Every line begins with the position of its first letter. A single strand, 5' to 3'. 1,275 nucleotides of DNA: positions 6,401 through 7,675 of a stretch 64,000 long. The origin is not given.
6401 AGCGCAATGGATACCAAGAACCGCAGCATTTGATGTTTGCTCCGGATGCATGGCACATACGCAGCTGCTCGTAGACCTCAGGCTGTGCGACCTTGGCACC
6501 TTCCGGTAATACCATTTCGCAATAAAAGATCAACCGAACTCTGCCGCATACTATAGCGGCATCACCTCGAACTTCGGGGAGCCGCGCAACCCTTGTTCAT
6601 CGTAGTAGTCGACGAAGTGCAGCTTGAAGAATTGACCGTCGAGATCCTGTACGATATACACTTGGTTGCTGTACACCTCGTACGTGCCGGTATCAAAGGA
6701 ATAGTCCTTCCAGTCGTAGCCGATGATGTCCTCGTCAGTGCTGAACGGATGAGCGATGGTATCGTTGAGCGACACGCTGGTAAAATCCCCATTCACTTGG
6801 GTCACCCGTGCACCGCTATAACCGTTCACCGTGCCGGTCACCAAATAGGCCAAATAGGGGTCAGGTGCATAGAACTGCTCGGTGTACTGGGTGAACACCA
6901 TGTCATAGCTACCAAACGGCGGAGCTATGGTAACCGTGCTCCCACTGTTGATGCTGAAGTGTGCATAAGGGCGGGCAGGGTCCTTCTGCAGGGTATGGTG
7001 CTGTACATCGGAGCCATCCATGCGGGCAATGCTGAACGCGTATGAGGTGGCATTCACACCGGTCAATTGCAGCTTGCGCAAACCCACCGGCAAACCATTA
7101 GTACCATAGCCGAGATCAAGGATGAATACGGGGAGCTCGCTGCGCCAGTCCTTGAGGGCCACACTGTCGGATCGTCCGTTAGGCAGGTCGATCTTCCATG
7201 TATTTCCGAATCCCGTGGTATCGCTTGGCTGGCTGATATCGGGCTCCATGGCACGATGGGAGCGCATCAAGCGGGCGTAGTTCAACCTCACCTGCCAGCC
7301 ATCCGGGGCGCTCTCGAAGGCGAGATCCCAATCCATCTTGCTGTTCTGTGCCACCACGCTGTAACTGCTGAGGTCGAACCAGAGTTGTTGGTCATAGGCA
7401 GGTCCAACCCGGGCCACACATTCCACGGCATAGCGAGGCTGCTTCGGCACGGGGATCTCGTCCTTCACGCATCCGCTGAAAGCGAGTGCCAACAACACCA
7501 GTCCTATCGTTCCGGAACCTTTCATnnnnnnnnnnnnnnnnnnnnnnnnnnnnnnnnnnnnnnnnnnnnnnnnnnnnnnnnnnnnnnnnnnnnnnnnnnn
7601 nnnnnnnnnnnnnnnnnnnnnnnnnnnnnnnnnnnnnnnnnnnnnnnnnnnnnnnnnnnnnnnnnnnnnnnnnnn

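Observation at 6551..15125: Composite seven-gene heme-acquisition operon combining Bacteroidota HmuY/HmuR-type surface capture with a proteobacterial-type HmuTUV-HemS import and processing module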

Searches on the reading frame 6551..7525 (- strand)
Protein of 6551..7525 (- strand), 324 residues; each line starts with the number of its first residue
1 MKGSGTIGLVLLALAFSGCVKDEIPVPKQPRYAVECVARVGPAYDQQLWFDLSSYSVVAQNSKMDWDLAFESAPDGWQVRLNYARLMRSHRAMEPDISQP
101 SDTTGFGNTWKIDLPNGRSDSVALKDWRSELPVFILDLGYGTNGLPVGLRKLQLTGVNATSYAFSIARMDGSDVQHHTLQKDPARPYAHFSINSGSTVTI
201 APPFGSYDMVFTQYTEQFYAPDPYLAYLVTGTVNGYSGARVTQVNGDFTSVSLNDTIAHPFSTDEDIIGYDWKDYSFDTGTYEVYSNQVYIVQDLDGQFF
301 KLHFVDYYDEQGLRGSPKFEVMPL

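Call 3: search_protein_families(library=pfam, proteins=[window:6551-7525:-], max_evalue=0.01)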
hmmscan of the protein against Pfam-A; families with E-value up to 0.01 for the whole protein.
window:6551-7525:- (324 aa): 1 family
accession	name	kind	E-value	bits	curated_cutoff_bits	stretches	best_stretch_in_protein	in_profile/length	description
PF14064.11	HmuY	-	2.4e-15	57.4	27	1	44-320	2-156/157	HmuY protein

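Call 4: search_protein_families(library=ncbifam, proteins=[window:6551-7525:-], max_evalue=0.01)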
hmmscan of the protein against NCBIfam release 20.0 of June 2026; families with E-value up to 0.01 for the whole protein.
window:6551-7525:- (324 aa): 0 families

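Call 15: find_homologous_proteins(query=window:6551-7525:-, max_evalue=0.001)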
Query window:6551-7525:- (324 aa): 350 proteins with E <= 0.001 among 1636 candidates; the best 120 are listed.
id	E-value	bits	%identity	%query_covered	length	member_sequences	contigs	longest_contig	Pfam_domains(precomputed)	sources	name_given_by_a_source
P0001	2.7e-220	748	99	100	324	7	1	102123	PF14064.12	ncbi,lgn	ncbi:MAG: HmuY family protein [Flavobacteriales bacterium]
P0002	1.4e-192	657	86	100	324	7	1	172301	PF14064.12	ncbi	-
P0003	1.2e-167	575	75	100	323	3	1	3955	PF14064.12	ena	-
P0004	4.5e-160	550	72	100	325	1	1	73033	PF14064.12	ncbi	ncbi:MAG: HmuY family protein [Flavobacteriales bacterium]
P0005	2.0e-159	548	71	100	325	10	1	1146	PF14064.12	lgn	-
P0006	4.1e-159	547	71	100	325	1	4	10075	PF14064.12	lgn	-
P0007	3.6e-158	544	71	100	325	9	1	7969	PF14064.12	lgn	-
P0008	4.2e-158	544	70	100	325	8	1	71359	PF14064.12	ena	-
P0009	2.1e-157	541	70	100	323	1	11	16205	PF14064.12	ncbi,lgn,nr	ncbi:MAG: HmuY family protein [Flavobacteriales bacterium]|nr:HmuY family protein [Flavobacteriales 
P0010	3.8e-155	534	69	98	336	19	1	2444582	PF14064.12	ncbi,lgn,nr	ncbi:MAG: HmuY family protein [Flavobacteriales bacterium]|nr:HmuY family protein [Flavobacteriales 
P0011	7.1e-155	533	68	100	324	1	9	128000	PF14064.12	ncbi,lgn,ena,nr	ncbi:MAG TPA: HmuY family protein [Flavobacteriales bacterium]|nr:HmuY family protein [Flavobacteria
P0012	5.2e-154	530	70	100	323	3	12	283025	PF14064.12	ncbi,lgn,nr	ncbi:MAG: hypothetical protein IT230_00550 [Flavobacteriales bacterium]|nr:hypothetical protein [Fla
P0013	4.3e-152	524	68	97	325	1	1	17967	PF14064.12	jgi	jgi:hypothetical protein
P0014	7.5e-152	523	69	99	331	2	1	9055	PF14064.12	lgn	-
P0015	1.2e-151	523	68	100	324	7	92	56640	PF14064.12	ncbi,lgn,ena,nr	ncbi:MAG: HmuY family protein [Flavobacteriales bacterium]|nr:HmuY family protein [Flavobacteriales 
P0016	1.7e-150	519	68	100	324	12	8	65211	PF14064.12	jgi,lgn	-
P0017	4.9e-150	517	67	100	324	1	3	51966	PF14064.12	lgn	-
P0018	2.6e-149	515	70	94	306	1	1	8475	PF14064.12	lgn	-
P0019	4.7e-149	514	68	100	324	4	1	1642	PF14064.12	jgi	jgi:hypothetical protein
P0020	5.9e-147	507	67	100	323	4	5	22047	PF14064.12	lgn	-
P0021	7.0e-147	507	68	97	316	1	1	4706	PF14064.12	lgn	-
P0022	1.3e-146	506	66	100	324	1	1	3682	PF14064.12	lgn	-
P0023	1.6e-146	506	68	94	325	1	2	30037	PF14064.12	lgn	-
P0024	4.8e-146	504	69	95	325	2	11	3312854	PF14064.12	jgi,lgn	jgi:hypothetical protein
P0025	1.3e-145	503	66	100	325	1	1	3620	PF14064.12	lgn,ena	-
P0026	1.1e-143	496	65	100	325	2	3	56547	PF14064.12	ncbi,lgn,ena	-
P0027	1.3e-143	496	66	100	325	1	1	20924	PF14064.12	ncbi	-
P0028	2.8e-142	492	65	96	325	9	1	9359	PF14064.12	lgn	-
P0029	2.0e-141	489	64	98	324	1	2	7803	PF14064.12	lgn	-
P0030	9.5e-140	483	63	100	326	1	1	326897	PF14064.12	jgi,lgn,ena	-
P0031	2.1e-139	482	63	100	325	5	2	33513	PF14064.12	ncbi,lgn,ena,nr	ncbi:MAG: HmuY family protein [Bacteroidetes bacterium]|nr:HmuY family protein [Bacteroidota bacteri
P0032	1.4e-138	480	63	100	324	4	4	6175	PF14064.12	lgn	-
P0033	2.8e-138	479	63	100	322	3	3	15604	PF14064.12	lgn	-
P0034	7.6e-138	477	63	100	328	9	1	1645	PF14064.12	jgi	jgi:hypothetical protein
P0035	8.5e-138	477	64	100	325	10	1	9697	PF14064.12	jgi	jgi:hypothetical protein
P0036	1.1e-137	477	64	100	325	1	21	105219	PF14064.12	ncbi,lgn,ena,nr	ncbi:MAG: HmuY family protein [Bacteroidetes bacterium]|nr:HmuY family protein [Bacteroidota bacteri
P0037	9.4e-135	467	63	95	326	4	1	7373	PF14064.12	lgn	-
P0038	2.7e-134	465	63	98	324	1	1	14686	PF14064.12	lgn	-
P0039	2.2e-131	456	62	100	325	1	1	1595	PF14064.12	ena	-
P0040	3.3e-129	449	60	98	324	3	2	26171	PF14064.12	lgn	-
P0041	1.6e-125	437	56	100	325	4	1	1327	PF14064.12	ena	-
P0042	2.2e-125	436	60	99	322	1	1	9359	PF14064.12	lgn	-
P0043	7.4e-115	402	55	98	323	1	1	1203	PF14064.12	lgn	-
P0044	6.1e-114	399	56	97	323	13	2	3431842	PF14064.12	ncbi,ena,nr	ncbi:MAG: HmuY family protein [Flavobacteriales bacterium]|nr:HmuY family protein [Flavobacteriales 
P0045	1.1e-113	398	54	98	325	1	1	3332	PF14064.12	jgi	jgi:hypothetical protein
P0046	2.5e-113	397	55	98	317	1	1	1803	PF14064.12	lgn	-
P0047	1.5e-112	394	54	98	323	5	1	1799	PF14064.12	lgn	-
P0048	3.1e-112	393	56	97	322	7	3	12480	PF14064.12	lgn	-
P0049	4.0e-112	393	56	96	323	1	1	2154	PF14064.12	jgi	jgi:HmuY protein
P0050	4.9e-112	392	56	94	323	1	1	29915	PF14064.12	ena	-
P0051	7.7e-112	392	54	96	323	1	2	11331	PF14064.12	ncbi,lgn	-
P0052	2.2e-111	390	53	99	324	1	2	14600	PF14064.12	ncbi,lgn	ncbi:MAG TPA: HmuY family protein [Flavobacteriales bacterium]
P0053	2.2e-110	387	54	98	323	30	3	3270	PF14064.12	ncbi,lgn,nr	ncbi:MAG TPA: HmuY family protein [Flavobacteriales bacterium]|nr:HmuY family protein [Flavobacteria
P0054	4.1e-110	386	54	97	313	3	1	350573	PF14064.12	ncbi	ncbi:MAG: HmuY family protein [Flavobacteriales bacterium]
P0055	1.8e-109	384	52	98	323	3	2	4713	PF14064.12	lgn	-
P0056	2.1e-109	384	53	97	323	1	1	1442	PF14064.12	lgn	-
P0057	2.7e-109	383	54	97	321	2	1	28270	PF14064.12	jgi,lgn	-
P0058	9.5e-109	382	52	98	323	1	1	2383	PF14064.12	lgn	-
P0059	1.4e-108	381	52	100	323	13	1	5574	PF14064.12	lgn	-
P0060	3.2e-107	377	51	98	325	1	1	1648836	PF14064.12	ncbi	ncbi:MAG: HmuY family protein [Flavobacteriales bacterium]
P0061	1.3e-106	375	52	100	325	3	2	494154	PF14064.12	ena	-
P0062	1.6e-106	374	53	97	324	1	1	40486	PF14064.12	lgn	-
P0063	7.3e-106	372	53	98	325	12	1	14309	PF14064.12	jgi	-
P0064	6.0e-105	369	51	97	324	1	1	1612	PF14064.12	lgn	-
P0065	7.8e-102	359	51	97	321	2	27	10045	PF14064.12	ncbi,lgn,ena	-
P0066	3.6e-101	357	53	93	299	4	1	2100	PF14064.12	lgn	-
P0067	1.2e-98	348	48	98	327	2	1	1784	PF14064.12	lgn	-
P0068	1.5e-98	348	50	97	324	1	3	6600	PF14064.12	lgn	-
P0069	1.3e-95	338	50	95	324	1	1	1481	PF14064.12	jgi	-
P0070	5.6e-93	330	51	96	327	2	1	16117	PF14064.12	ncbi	-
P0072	3.0e-91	324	50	95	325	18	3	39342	PF14064.12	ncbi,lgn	-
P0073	4.0e-91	324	48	100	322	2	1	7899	PF14064.12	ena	-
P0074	4.9e-91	323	47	96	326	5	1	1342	PF14064.12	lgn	-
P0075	1.2e-90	322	49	97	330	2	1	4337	PF14064.12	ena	-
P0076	2.0e-90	321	49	98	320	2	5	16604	PF14064.12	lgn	-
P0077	9.9e-90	319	48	97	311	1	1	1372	PF14064.12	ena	-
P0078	3.3e-89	317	47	96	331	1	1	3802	PF14064.12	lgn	-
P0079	4.8e-89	317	48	100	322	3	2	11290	PF14064.12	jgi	jgi:hypothetical protein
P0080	1.2e-88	315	47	99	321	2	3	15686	PF14064.12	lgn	-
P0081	1.6e-88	315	48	96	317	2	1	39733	PF14064.12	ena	-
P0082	1.7e-88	315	48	98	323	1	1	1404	PF14064.12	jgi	jgi:hypothetical protein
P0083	1.8e-88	315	47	98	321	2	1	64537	PF14064.12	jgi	jgi:hypothetical protein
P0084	2.0e-88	315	47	96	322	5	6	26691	PF14064.12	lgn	-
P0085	2.1e-87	311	49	98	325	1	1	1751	PF14064.12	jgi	-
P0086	2.9e-87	311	46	100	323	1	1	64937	PF14064.12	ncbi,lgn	-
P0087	6.6e-87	310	48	97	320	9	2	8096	PF14064.12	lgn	-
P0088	7.0e-87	310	46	97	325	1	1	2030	PF14064.12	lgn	-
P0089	1.4e-86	309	48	97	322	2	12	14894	PF14064.12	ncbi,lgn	-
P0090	1.8e-86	308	49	94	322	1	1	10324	PF14064.12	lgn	-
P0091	1.8e-86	308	45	98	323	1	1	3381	PF14064.12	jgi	-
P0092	1.8e-86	308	45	100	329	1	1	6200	PF14064.12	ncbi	-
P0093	1.8e-86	308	48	94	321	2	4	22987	PF14064.12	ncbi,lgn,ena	-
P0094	2.2e-86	308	48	97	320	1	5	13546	PF14064.12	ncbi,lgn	-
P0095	9.9e-86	306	48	97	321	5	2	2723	PF14064.12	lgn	-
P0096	1.4e-85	305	47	97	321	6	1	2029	PF14064.12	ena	-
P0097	4.6e-85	304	46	98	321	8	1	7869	PF14064.12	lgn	-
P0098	4.7e-85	304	51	88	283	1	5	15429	PF14064.12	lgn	-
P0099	7.8e-85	303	48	98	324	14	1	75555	PF14064.12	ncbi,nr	ncbi:MAG: HmuY family protein [Flavobacteriales bacterium]|nr:HmuY family protein [Flavobacteriales 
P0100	8.3e-85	303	47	97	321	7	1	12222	PF14064.12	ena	-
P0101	1.1e-84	302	45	97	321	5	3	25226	PF14064.12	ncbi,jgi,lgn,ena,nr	ncbi:MAG TPA: HmuY family protein [Flavobacteriales bacterium]|nr:HmuY family protein [Flavobacteria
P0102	5.2e-84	300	46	97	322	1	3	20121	PF14064.12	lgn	-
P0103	9.2e-84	299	46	97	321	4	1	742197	PF14064.12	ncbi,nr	ncbi:MAG: hypothetical protein IPP83_12970 [Flavobacteriales bacterium]|nr:hypothetical protein [Fla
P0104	1.2e-83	299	48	98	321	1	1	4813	PF14064.12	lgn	-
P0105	1.2e-83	299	46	97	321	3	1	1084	PF14064.12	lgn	-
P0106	1.3e-82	296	44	98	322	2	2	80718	PF14064.12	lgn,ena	-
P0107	5.2e-82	294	47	97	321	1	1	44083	PF14064.12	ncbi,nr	ncbi:MAG: HmuY family protein [Flavobacteriales bacterium]|nr:HmuY family protein [Flavobacteriales 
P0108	6.8e-80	287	46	98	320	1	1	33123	PF14064.12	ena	-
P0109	2.0e-79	285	45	98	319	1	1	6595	PF14064.12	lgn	-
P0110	4.0e-78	281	43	97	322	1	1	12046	PF14064.12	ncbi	-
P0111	5.1e-78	281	46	97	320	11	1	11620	PF14064.12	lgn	-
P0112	6.3e-78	280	45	98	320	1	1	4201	PF14064.12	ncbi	ncbi:MAG: HmuY family protein [Flavobacteriales bacterium]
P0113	7.6e-78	280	65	58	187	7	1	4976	PF14064.12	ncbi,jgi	-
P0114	3.1e-77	278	42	100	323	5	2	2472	PF14064.12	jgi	jgi:hypothetical protein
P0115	3.2e-76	275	43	98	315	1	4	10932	PF14064.12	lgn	-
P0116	1.1e-75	273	45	96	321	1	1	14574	PF14064.12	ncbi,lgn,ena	-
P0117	1.2e-75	273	43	97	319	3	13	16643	PF14064.12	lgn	-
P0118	1.3e-75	273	44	100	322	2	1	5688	PF14064.12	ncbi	-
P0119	4.1e-75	271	43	97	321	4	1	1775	PF14064.12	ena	-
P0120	6.5e-74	267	44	98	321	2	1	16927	PF14064.12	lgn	-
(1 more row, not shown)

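Call 16: find_encoding_contigs(protein=P0103, flank=10000, max_places=2)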
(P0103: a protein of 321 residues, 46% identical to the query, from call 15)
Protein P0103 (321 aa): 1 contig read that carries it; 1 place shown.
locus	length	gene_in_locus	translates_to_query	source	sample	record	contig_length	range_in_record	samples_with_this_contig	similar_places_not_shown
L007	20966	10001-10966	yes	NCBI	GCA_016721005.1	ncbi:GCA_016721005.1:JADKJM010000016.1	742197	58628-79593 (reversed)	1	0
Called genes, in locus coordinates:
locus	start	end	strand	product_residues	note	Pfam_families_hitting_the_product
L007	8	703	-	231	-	PF00072:Response_reg, PF00486:Trans_reg_C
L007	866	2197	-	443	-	PF00512:HisKA, PF02518:HATPase_c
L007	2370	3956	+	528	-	PF13231:PMT_2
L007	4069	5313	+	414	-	PF18962:Por_Secre_tail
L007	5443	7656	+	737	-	PF07715:Plug, PF00593:TonB_dep_Rec_b-barrel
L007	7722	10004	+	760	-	PF07715:Plug, PF00593:TonB_dep_Rec_b-barrel, PF14905:OMP_b-brl_3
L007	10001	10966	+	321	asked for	PF14064:HmuY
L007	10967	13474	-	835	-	PF13620:CarboxypepD_reg, PF13715:CarbopepD_reg_2 (weak), PF07715:Plug, PF14905:OMP_b-brl_3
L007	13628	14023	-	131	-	PF00076:RRM_1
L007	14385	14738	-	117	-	PF01927:Mut7-C (weak), PF18480:DUF5615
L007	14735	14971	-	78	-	PF04255:DUF433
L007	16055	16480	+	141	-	PF21619:DUF6855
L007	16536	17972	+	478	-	-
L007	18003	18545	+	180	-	PF12833:HTH_18, PF00165:HTH_AraC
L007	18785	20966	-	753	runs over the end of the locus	-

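Call 17: find_encoding_contigs(protein=P0044, flank=10000, max_places=2)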
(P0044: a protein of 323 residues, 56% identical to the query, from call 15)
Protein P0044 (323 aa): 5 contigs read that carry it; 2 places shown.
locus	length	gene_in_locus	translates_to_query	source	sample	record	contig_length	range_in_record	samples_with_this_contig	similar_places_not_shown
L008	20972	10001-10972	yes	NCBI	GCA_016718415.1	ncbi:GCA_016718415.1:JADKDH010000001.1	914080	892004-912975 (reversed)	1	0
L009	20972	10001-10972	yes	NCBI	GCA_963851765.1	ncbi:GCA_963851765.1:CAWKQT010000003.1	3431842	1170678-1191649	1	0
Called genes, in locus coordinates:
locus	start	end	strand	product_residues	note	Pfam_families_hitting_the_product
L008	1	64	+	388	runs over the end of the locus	?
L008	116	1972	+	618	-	PF18962:Por_Secre_tail (faint)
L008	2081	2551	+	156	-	-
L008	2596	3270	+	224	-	-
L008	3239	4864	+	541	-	PF18962:Por_Secre_tail (faint)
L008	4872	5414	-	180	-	PF01161:PBP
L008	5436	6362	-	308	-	PF02541:Ppx-GppA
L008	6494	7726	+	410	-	PF14064:HmuY (faint), PF18962:Por_Secre_tail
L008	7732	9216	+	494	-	PF07715:Plug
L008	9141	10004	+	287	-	PF00593:TonB_dep_Rec_b-barrel, PF14905:OMP_b-brl_3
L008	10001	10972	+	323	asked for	PF14064:HmuY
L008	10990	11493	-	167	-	-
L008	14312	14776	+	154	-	PF07610:DUF1573, PF22544:HYDIN_VesB_CFA65-like_Ig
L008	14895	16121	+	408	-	PF00266:Aminotran_5 (faint), PF00155:Aminotran_1_2, PF01041:DegT_DnrJ_EryC1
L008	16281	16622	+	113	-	-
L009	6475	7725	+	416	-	PF14064:HmuY (faint), PF18962:Por_Secre_tail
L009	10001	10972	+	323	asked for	PF14064:HmuY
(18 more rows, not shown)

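Call 37: search_solved_structures(query=A1, max_evalue=1, show_alignments=2)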
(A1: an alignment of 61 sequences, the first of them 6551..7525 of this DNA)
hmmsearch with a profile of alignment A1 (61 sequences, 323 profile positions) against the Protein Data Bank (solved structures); distinct sequences matched with E-value up to 1: 4.
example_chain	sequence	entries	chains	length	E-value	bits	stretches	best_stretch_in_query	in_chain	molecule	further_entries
8b6a_A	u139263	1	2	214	1.2e-05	27.8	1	285-319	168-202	Conserved hypothetical lipoprotein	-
3h8t_A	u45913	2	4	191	0.00073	21.9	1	280-319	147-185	HmuY | Haemophore HmuY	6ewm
6eu8_A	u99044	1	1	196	0.18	14.1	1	282-319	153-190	Putative heme binding protein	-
8b61_A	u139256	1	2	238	0.77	12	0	286-314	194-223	Conserved hypothetical lipoprotein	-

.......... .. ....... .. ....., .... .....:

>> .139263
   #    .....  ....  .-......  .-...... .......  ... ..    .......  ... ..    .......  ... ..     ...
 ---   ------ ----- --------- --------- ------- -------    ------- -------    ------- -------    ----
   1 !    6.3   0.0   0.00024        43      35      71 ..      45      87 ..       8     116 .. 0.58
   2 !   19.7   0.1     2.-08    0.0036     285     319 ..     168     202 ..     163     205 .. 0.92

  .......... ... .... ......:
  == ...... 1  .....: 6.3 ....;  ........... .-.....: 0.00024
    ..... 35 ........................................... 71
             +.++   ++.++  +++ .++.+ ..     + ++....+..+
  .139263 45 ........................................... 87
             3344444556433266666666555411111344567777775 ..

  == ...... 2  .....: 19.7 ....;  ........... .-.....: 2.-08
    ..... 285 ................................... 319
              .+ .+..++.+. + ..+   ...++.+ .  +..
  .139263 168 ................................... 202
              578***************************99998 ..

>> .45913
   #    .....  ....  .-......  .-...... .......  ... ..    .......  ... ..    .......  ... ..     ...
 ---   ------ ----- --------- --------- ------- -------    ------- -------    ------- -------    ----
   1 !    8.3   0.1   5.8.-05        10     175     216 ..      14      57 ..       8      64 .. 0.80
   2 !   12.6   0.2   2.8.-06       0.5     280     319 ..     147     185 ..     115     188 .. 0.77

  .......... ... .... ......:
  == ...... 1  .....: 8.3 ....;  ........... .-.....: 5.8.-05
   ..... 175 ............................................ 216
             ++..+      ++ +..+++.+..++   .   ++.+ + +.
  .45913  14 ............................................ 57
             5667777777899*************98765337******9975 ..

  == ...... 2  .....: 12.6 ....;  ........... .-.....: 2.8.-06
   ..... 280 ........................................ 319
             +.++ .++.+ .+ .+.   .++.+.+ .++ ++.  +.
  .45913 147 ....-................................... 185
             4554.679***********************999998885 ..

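Call 41: predict_structure(alignment_id=A1)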
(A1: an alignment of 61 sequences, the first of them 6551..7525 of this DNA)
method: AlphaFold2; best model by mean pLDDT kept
length: 324 residues; sequences in the alignment: 61
mean_pLDDT: 91.8   pTM: 0.84
mean pLDDT of the five models: 91.8, 91.6, 91.0, 88.4, 88.1
residues with pLDDT >= 90: 262; 70-90: 41; 50-70: 15; < 50: 6
segments of 3 or more residues with pLDDT < 50: 22-25
pLDDT, mean of each block of 10 residues (from residue 1): 71 67 50 92 94 97 97 97 96 96 89 89 94 97 95 98 98 98 97 98 96 91 85 94 96 95 94 90 95 96 96 95 95
secondary structure, 60 per line:
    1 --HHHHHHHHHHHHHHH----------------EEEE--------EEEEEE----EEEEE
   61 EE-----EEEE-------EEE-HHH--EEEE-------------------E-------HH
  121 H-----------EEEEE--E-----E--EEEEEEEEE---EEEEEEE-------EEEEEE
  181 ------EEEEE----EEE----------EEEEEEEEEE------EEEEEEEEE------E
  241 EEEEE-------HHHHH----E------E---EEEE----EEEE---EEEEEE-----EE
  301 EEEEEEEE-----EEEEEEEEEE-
elements in order: H3-17 E34-37 E46-51 E56-62 E68-71 E79-81 E88-91 E133-137 E149-157 E161-167 E175-180 E187-191 E196-198 E209-218 E225-233 E240-245 H253-257 E273-276 E281-284 E288-293 E299-308 E314-323

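Call 46: fold_search(model_id=the predicted structure, library=pdb)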
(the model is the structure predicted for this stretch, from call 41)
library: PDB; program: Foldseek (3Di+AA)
matches with E <= 10: 935; with E <= 0.001: 10
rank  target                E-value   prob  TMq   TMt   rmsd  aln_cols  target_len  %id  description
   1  6ewm_A                3.4e-06  1.00  0.23  0.38  18.7       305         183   13  Crystal structure of heme free PORPHYROMONAS GINGIVALIS HEME-BINDING PROTEIN HMUY (released 2018-10-24)
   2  3h8t_A                8.7e-06  1.00  0.23  0.38  18.7       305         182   13  Structure of Porphyromonas gingivalis heme-binding protein HmuY in complex with Heme (released 2009-05-12)
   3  6r2h_A                6.0e-05  1.00  0.31  0.49  16.5       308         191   10  Crystal structure of Apo PinO from Porphyromonas gingivitis (released 2020-01-15)
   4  4gbs_B                8.9e-05  1.00  0.24  0.40  17.9       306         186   10  Crystal structure of a putative lipoprotein (BF2707) from Bacteroides fragilis NCTC 9343 at 2.75 A resolution (released 2012-10-10)
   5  4gbs_A                1.1e-04  1.00  0.22  0.36  16.6       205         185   15  Crystal structure of a putative lipoprotein (BF2707) from Bacteroides fragilis NCTC 9343 at 2.75 A resolution (released 2012-10-10)
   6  3u22_A                1.8e-04  1.00  0.23  0.39  18.3       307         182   11  Crystal structure of a putative HmuY_like heme binding protein (BVU_2192) from Bacteroides vulgatus ATCC 8482 at 2.12  (released 2012-01-25)
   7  8b6a_A                2.7e-04  1.00  0.26  0.45  12.1       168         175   17  Crystal structure of BfrB protein from Bacteroides fragilis NCTC 9343 (released 2023-05-31)
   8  6eu8                  4.4e-04  0.99  0.24  0.39  18.4       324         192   10  Crystal structure of Tannerella forsythia Apo HmuY analog (TFO) (released 2018-10-24)
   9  8b6a_B                5.5e-04  1.00  0.26  0.45  12.1       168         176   17  Crystal structure of BfrB protein from Bacteroides fragilis NCTC 9343 (released 2023-05-31)
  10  6r2h_B                6.9e-04  0.99  0.26  0.42  16.9       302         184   12  Crystal structure of Apo PinO from Porphyromonas gingivitis (released 2020-01-15)
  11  8p8k_AAA              1.3e-02  0.07  0.08  0.09  19.2       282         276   10  Acyl-ACP thioesterase from Lemna paucicostata in complex with a thiazolopyridine (released 2023-09-20)
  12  7o1f_D                2.8e-02  0.11  0.14  0.17  19.5       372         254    8  PCNA from Chaetomium thermophilum in complex with PolD4 PIP peptide (released 2022-04-13)
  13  7st9_H                3.0e-02  0.09  0.12  0.12  19.5       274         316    6  Open state of Rad24-RFC:9-1-1 bound to a 5' ss/dsDNA junction (released 2022-03-23)
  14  4ghb_B                3.0e-02  0.08  0.12  0.14  18.9       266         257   11  Crystal structure of a porin-like protein (BACUNI_01323) from Bacteroides uniformis ATCC 8492 at 2.32 A resolution (released 2012-08-29)
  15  8wu8_C                3.1e-02  0.12  0.15  0.18  16.5       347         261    9  Crystal structure of the human RAD9-RAD1(F64A/M256A/F266A)-HUS1-RHINO(88-99) complex (released 2024-02-14)
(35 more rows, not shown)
